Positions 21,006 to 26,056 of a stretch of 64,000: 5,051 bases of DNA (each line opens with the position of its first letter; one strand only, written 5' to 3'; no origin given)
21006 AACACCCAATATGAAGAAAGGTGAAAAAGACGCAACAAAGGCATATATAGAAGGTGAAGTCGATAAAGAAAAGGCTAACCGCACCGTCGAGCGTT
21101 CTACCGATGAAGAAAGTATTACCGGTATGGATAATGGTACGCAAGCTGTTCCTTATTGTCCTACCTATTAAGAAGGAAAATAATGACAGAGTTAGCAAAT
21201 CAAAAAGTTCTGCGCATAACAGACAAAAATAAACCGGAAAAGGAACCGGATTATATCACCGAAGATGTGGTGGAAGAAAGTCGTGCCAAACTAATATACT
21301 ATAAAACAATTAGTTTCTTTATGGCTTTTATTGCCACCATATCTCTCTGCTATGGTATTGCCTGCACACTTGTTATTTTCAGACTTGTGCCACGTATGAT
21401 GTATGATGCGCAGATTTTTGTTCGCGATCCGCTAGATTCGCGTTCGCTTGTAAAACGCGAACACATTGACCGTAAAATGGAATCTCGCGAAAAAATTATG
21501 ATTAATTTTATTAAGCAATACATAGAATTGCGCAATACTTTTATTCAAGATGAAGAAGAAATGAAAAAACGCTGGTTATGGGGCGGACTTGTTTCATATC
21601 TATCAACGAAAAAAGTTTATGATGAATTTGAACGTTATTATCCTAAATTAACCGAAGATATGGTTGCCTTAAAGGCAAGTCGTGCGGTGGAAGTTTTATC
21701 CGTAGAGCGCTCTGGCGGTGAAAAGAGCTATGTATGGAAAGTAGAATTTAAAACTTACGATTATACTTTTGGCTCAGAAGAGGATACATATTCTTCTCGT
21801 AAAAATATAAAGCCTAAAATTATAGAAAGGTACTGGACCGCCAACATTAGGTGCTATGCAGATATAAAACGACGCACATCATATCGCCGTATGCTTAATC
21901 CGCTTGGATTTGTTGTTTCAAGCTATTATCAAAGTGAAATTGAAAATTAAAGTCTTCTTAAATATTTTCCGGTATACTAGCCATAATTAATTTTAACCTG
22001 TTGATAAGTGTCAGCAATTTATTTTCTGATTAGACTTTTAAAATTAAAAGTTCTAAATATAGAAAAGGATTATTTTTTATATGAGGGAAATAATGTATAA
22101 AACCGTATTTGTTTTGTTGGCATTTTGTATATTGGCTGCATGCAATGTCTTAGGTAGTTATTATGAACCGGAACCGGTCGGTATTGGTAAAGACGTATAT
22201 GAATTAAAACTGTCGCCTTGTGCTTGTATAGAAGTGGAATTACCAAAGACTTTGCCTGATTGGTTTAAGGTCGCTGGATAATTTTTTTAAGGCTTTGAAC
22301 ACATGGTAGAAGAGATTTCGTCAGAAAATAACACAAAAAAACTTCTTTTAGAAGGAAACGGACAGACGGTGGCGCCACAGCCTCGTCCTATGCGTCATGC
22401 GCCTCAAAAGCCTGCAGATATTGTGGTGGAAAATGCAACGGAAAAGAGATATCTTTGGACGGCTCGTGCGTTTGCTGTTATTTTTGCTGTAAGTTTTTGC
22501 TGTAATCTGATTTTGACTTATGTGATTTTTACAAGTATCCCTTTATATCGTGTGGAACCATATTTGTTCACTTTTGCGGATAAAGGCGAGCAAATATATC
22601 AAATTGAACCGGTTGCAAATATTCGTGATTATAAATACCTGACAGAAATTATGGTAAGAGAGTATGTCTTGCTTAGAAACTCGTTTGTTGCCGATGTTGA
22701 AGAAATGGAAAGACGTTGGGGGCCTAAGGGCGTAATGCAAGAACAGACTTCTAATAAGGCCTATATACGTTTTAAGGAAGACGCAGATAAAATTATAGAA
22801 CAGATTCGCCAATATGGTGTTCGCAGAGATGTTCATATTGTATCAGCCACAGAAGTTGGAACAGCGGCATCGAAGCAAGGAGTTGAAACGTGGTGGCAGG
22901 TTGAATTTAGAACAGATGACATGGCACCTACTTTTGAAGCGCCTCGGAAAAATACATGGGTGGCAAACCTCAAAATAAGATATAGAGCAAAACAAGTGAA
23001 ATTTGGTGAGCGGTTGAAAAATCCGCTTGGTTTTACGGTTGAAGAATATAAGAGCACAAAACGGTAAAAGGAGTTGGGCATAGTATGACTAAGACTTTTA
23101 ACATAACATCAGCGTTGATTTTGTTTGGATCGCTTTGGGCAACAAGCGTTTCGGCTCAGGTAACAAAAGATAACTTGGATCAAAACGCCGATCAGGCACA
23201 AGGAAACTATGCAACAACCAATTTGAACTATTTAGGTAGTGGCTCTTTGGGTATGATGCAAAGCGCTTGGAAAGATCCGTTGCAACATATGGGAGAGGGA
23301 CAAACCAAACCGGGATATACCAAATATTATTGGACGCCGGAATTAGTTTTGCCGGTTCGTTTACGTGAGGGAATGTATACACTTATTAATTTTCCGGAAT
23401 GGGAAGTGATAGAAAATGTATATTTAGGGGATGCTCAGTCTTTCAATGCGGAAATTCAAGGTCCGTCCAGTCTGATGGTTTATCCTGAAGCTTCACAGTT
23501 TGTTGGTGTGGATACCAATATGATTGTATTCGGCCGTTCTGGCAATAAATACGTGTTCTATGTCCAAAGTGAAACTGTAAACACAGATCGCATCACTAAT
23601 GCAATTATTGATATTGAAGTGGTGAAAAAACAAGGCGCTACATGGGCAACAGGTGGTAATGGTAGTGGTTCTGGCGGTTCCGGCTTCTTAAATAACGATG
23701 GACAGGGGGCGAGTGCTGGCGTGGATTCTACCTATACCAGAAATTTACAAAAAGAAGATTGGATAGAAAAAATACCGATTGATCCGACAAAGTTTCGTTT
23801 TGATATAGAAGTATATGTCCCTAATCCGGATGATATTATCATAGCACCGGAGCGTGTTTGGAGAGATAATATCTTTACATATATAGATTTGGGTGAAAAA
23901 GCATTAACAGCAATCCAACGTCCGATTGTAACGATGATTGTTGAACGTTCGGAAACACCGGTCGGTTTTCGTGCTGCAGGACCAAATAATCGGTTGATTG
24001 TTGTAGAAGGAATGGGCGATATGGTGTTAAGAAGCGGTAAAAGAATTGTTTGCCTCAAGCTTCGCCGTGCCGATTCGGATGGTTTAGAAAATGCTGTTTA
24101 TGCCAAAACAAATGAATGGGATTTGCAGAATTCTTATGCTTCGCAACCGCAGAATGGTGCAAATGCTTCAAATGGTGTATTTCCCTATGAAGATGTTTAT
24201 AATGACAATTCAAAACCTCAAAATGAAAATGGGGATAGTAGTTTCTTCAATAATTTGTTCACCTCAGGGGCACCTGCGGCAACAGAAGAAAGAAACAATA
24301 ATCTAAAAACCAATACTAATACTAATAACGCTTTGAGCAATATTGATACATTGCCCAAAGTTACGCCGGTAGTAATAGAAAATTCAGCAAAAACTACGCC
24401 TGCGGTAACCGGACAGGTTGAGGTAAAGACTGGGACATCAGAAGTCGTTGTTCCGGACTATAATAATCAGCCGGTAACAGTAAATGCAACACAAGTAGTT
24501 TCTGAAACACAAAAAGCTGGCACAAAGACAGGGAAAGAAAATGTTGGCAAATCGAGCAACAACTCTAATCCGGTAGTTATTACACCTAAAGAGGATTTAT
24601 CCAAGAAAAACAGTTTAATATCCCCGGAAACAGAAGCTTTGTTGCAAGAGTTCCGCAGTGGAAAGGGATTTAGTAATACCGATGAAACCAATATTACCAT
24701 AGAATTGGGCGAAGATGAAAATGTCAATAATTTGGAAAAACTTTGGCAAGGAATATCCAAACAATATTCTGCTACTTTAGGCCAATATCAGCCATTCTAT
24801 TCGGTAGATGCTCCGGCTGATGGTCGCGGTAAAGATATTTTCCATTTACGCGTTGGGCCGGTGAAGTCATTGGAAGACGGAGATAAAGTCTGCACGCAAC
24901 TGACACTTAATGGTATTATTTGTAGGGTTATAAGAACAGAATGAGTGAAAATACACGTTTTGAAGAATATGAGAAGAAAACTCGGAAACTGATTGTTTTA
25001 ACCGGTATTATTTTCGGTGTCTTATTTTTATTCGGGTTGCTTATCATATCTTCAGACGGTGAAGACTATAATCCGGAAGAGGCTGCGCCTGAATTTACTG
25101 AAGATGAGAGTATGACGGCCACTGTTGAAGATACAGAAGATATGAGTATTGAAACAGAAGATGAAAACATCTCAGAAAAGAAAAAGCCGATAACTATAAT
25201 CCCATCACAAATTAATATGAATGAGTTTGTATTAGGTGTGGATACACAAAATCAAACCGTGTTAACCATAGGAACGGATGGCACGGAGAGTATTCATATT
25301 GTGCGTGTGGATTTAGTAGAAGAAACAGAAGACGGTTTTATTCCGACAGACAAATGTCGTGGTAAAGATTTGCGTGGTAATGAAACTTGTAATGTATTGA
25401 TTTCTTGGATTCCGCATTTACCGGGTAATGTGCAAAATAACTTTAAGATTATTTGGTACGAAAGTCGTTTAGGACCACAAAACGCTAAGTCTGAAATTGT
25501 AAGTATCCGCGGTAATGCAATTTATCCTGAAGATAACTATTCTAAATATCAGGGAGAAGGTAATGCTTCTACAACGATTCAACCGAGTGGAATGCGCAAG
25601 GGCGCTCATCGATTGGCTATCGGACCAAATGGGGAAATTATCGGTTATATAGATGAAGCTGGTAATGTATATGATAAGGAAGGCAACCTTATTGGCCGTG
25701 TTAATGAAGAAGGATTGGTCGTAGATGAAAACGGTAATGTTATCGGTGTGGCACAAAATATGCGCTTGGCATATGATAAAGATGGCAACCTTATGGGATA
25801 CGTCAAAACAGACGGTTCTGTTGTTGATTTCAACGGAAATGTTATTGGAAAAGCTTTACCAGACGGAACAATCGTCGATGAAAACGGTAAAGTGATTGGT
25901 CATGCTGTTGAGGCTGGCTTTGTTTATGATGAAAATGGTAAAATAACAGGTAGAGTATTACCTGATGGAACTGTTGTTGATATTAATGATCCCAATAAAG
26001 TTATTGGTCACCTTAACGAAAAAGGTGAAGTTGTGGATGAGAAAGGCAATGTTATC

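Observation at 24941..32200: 2419-aa membrane-anchored protein made of an unrecognised D-x-x-G-x-h-I-G repeat, inserted between virB9 and virB10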

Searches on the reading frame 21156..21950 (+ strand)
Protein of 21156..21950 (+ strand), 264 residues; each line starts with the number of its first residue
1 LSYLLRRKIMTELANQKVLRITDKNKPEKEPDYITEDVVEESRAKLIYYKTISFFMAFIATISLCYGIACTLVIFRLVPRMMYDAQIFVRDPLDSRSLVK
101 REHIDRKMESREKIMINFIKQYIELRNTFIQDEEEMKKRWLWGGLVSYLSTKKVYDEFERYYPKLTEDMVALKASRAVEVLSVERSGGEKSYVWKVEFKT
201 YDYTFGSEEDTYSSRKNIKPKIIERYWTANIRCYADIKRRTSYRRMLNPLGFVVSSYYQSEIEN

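Call 8: search_protein_families(library=pfam, proteins=[window:21156-21950:+], max_evalue=0.01)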
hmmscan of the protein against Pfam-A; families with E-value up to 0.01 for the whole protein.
window:21156-21950:+ (264 aa): 1 family
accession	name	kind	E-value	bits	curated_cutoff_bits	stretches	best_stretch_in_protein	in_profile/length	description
PF04335.19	VirB8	-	5e-10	40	23.2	1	58-259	22-210/213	VirB8 protein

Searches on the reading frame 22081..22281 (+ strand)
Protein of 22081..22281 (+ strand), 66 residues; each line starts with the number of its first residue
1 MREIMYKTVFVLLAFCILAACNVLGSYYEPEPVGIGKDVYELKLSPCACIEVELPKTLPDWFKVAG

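Call 97: search_protein_families(library=pfam, proteins=[window:22081-22281:+], max_evalue=0.01)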
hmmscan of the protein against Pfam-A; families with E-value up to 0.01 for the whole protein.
window:22081-22281:+ (66 aa): 0 families

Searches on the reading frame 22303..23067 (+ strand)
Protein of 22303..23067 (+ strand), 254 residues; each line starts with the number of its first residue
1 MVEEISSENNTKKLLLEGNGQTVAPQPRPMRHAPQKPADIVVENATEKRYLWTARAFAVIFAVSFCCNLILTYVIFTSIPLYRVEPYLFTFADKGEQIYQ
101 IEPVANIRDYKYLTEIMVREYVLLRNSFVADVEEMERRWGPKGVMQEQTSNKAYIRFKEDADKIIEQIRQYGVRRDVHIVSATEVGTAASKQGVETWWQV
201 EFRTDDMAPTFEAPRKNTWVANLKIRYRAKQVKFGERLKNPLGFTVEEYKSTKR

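Call 8: search_protein_families(library=pfam, proteins=[window:22303-23067:+], max_evalue=0.01)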
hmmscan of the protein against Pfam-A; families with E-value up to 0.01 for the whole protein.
window:22303-23067:+ (254 aa): 1 family
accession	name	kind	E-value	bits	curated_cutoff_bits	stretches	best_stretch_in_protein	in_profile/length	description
PF04335.19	VirB8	-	1.1e-16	61.8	23.2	1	54-253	17-212/213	VirB8 protein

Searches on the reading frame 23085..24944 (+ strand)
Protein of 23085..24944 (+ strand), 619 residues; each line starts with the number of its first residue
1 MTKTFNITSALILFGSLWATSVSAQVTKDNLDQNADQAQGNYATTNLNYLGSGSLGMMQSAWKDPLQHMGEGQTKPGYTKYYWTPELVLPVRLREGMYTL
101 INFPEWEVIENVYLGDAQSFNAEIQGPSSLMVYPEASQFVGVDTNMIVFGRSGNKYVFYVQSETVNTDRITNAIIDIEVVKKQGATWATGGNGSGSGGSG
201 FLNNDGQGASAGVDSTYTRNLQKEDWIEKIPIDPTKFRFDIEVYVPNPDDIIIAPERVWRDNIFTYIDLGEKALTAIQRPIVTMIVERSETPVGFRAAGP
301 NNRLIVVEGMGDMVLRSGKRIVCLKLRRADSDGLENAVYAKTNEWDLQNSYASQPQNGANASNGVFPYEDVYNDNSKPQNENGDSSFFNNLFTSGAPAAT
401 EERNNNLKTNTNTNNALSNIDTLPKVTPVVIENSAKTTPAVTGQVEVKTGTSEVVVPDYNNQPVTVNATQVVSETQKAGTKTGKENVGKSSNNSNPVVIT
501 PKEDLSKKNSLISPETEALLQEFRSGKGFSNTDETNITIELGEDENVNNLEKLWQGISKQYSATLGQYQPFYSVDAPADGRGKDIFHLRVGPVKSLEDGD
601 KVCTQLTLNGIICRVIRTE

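Call 8: search_protein_families(library=pfam, proteins=[window:23085-24944:+], max_evalue=0.01)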
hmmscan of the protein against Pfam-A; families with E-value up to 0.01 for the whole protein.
window:23085-24944:+ (619 aa): 2 families
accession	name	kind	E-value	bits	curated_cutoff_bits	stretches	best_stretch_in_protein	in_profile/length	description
PF03524.21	CagX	-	1.5e-14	54.7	34.2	1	79-324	4-195/198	Conjugal transfer protein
PF05036.18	SPOR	-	0.0051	17.6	21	0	541-610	9-69/76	SPOR domain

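Call 17: find_related_loci(query=window:23085-24944:+, collection=genome_contigs, flank=10000)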
Query window:23085-24944:+ (619 aa) in genome_contigs; peptide patterns used: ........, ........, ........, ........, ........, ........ (x = any residue, [..] = any of these).
48 stretches matched a pattern; 31 encode a relative of the query (tblastn E <= 1e-3); 28 distinct loci.
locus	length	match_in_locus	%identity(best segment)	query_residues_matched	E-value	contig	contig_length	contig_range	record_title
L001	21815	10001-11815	69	1-619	0e+0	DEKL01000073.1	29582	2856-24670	MAG TPA_asm: Alphaproteobacteria bacterium UBA2723 UBA2723_contig_14992, whole genome shotgun sequence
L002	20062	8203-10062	67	1-619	0e+0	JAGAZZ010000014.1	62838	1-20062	MAG: Alphaproteobacteria bacterium isolate RGIG8928 Water_deer_Rectum-1__c122903, whole genome shotgun sequence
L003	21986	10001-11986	64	1-619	0e+0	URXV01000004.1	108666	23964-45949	uncultured Rickettsiales bacterium isolate UMGS1453 genome assembly, contig: NODE_30_length_108666_cov_8.602315, whole g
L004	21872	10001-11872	66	1-619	0e+0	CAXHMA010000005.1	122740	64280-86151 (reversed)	MAG: uncultured Alphaproteobacteria bacterium isolate ena-SAMPLE-TAB-22-03-2024-10:43:23:852-115549 genome assembly, con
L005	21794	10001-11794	66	1-619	0e+0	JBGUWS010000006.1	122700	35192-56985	MAG: Alphaproteobacteria bacterium isolate ruminal_MAG_71 ruminal_MAG_71_contig_0006, whole genome shotgun sequence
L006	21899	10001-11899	65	1-619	0e+0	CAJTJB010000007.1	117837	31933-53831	MAG TPA_asm: uncultured Alphaproteobacteria bacterium isolate MGBC103325 genome assembly, contig: MGBC103325.7, whole ge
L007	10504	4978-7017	63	1-619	0e+0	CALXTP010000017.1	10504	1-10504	MAG: uncultured Alphaproteobacteria bacterium isolate E19__bin231 genome assembly, contig: E19__k127_2336247, whole geno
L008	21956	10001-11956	65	1-619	0e+0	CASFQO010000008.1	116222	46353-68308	uncultured Alphaproteobacteria bacterium isolate SI.O44.metabat-bins.180 genome assembly, contig: SI.O44.metabat-bins.18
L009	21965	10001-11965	65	1-619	0e+0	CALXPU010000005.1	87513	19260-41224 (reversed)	MAG: uncultured Alphaproteobacteria bacterium isolate BRZ_KG__bin92 genome assembly, contig: BRZ_KG__NODE_301_length_875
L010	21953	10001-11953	65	1-619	0e+0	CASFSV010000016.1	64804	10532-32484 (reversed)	uncultured Alphaproteobacteria bacterium isolate SI.O7.metabat-bins.100 genome assembly, contig: SI.O7.metabat-bins.100.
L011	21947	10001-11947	66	1-619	0e+0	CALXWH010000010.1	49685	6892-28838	MAG: uncultured Alphaproteobacteria bacterium isolate BRZ_CV__bin18 genome assembly, contig: BRZ_CV__NODE_1044_length_49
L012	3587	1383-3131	65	7-619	0e+0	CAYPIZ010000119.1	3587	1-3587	MAG TPA_asm: uncultured Acetobacter sp. isolate SRP222552_co1_322 genome assembly, contig: NODE_38495_length_3587_cov_6.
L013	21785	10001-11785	64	1-619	0e+0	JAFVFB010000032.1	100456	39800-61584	MAG: Alphaproteobacteria bacterium isolate RGIG5112 Roe_deer_Rumen.Co__c1423038, whole genome shotgun sequence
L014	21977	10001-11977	63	3-619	0e+0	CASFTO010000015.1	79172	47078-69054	uncultured Alphaproteobacteria bacterium isolate SI.A54.metabat-bins.112 genome assembly, contig: SI.A54.metabat-bins.11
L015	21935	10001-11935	60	1-619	0e+0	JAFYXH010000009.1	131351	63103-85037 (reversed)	MAG: Alphaproteobacteria bacterium isolate RGIG7506 Water_buffalos_Colon.Co__c1136198, whole genome shotgun sequence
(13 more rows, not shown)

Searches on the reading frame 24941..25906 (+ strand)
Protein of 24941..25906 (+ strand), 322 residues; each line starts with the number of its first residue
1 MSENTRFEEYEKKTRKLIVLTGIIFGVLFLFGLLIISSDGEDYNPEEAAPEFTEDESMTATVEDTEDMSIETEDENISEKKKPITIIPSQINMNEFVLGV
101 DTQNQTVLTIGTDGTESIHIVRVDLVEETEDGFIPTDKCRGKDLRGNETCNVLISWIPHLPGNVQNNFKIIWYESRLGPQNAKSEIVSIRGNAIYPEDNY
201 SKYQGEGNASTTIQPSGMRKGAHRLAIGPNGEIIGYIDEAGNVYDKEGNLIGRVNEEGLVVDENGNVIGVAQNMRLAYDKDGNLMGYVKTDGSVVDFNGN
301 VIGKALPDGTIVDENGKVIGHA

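Call 27: predict_structure(alignment_id=A1)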
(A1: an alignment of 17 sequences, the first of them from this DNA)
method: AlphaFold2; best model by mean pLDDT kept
length: 322 residues; sequences in the alignment: 17
mean_pLDDT: 66.7   pTM: 0.37
mean pLDDT of the five models: 66.7, 63.4, 63.2, 61.7, 61.6
residues with pLDDT >= 90: 16; 70-90: 165; 50-70: 72; < 50: 69
segments of 3 or more residues with pLDDT < 50: 1-3, 47-80, 90-92, 198-223
pLDDT, mean of each block of 10 residues (from residue 1): 57 84 92 72 49 39 30 34 60 51 70 82 74 72 85 69 73 85 80 52 32 32 60 70 78 80 82 69 73 75 83 89 79
secondary structure, 60 per line:
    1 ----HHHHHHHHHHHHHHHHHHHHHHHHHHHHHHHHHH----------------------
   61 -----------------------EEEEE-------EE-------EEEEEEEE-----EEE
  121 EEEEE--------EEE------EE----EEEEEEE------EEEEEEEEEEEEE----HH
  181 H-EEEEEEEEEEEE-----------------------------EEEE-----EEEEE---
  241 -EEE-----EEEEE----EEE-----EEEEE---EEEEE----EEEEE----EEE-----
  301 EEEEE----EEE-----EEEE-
elements in order: H5-38 E84-88 E105-112 E118-125 E134-136 E149-155 E162-174 E183-194 E224-227 E233-237 E242-244 E250-254 E259-261 E267-271 E275-279 E284-288 E293-295 E301-305 E310-312 E318-321

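Call 34: fold_search(model_id=the predicted structure, library=pdb)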
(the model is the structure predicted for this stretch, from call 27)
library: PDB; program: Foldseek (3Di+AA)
matches with E <= 10: 1100; with E <= 0.001: 2
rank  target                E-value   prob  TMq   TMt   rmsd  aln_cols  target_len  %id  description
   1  6fvi                  3.8e-04  1.00  0.27  0.54   8.8       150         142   15  ASH / PapD-like domain of human CEP192 (PapD-like domain 7) (released 2019-03-20)
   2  7sqc_O1               4.2e-04  1.00  0.28  0.14   3.6       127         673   15  Ciliary C1 central pair apparatus isolated from Chlamydomonas reinhardtii (released 2022-04-13)
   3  7p4l_C                1.7e-03  0.99  0.23  0.17  13.2       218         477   15  Crystal structure of the trimeric ectodomain of archaeal Fusexin1 (Fsx1) (released 2022-07-13)
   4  9pxf_A                1.8e-03  1.00  0.20  0.18  16.9       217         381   12  Ammonia monooxygenase in native membranes from N. briensis (released 2026-01-28)
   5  3f65_B                2.1e-03  1.00  0.27  0.39  12.8       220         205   16  The F4 fimbrial chaperone FaeE does not self-cap its interactive surfaces (released 2009-05-19)
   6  9leg_B                2.5e-03  1.00  0.20  0.18  16.8       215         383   11  AMO complex (released 2026-02-04)
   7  7sqc_T0               2.6e-03  1.00  0.26  0.16   9.1       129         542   16  Ciliary C1 central pair apparatus isolated from Chlamydomonas reinhardtii (released 2022-04-13)
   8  4lk4                  2.7e-03  1.00  0.25  0.24   3.8       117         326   12  Structure of Vibrio cholerae VesB protease (released 2014-02-05)
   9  2e6j_MODEL_1_A        3.0e-03  1.00  0.23  0.55   6.1       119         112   13  Solution structure of the C-terminal PapD-like domain from human HYDIN protein (released 2007-07-03)
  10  9cl6_A                3.0e-03  1.00  0.21  0.18  16.6       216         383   11  Ammonia monooxygenase in native membranes (released 2025-01-08)
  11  7sqc_O0               3.2e-03  1.00  0.28  0.09   3.6       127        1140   15  Ciliary C1 central pair apparatus isolated from Chlamydomonas reinhardtii (released 2022-04-13)
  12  7p4l_B                3.4e-03  0.99  0.24  0.18  12.9       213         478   13  Crystal structure of the trimeric ectodomain of archaeal Fusexin1 (Fsx1) (released 2022-07-13)
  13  1l4i_B                3.5e-03  0.96  0.23  0.35  14.8       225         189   12  Crystal Structure of the Periplasmic Chaperone SfaE (released 2002-06-12)
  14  7sqc_T1               5.1e-03  1.00  0.25  0.16   9.7       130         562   15  Ciliary C1 central pair apparatus isolated from Chlamydomonas reinhardtii (released 2022-04-13)
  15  7sqc_T2               5.1e-03  1.00  0.24  0.15  10.3       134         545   16  Ciliary C1 central pair apparatus isolated from Chlamydomonas reinhardtii (released 2022-04-13)
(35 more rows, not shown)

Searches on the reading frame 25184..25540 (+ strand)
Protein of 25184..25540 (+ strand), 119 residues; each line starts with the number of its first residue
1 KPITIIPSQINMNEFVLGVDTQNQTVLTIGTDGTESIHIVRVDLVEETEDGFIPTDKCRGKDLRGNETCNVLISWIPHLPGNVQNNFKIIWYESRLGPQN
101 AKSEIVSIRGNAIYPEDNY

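Call 52: search_protein_families(library=pfam, proteins=[window:25184-25540:+], max_evalue=1)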
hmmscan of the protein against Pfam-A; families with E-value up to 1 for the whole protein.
window:25184-25540:+ (119 aa): 0 families
